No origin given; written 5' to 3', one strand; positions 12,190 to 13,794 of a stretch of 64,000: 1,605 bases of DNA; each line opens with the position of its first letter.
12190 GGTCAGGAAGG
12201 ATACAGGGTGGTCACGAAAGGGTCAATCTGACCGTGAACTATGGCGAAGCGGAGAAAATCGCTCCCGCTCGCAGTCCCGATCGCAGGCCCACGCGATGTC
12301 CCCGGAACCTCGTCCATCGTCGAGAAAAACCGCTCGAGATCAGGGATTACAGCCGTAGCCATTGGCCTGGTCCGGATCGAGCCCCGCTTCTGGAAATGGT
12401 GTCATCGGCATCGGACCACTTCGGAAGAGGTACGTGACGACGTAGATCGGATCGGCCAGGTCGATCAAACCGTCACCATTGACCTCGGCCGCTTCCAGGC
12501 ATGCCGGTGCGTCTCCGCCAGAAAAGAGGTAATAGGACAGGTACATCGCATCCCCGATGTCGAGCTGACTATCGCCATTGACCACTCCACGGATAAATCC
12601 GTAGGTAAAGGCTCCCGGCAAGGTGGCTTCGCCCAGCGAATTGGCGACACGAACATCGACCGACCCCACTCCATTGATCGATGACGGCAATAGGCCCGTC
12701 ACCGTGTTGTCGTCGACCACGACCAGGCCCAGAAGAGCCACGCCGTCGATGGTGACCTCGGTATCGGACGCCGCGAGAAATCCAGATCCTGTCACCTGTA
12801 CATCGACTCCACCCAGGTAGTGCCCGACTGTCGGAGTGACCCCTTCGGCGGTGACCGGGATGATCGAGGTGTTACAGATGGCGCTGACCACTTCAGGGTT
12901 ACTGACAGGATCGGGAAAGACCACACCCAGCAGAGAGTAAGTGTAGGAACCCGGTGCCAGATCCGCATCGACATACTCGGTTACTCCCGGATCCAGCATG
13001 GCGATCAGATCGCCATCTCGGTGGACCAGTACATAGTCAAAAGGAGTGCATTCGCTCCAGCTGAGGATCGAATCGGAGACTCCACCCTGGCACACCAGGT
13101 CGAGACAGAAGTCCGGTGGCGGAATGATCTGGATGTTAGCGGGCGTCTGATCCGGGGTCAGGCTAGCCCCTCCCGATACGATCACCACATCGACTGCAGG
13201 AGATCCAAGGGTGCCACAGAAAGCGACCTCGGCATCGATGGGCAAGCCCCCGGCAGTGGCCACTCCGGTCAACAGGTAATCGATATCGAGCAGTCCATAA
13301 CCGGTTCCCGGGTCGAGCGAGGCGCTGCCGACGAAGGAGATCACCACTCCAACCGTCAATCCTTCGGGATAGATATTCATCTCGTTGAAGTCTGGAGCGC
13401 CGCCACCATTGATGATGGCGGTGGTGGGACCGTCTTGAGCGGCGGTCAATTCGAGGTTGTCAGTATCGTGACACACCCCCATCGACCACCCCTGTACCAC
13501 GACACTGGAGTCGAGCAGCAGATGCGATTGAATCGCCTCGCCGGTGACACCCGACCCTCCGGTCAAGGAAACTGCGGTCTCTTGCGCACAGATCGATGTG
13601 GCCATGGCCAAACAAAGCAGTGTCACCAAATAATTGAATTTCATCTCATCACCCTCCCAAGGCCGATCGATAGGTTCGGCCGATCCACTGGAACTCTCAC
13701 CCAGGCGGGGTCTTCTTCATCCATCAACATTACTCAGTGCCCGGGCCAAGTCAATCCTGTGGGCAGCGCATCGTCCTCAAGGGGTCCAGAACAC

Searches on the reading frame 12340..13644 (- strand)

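Call 55: search_protein_families(library=pfam, proteins=[window:12340-13644:-], max_evalue=0.001)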
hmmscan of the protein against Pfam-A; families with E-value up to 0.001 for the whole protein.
window:12340-13644:- (434 aa): 2 families
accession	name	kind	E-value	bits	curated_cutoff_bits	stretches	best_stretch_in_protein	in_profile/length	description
PF01833.30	TIG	-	2.4e-07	31.1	20.9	1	268-348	5-84/84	IPT/TIG domain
PF00404.24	Dockerin_1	-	0.00061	20.4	22.9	0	355-398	4-48/57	Dockerin type I domain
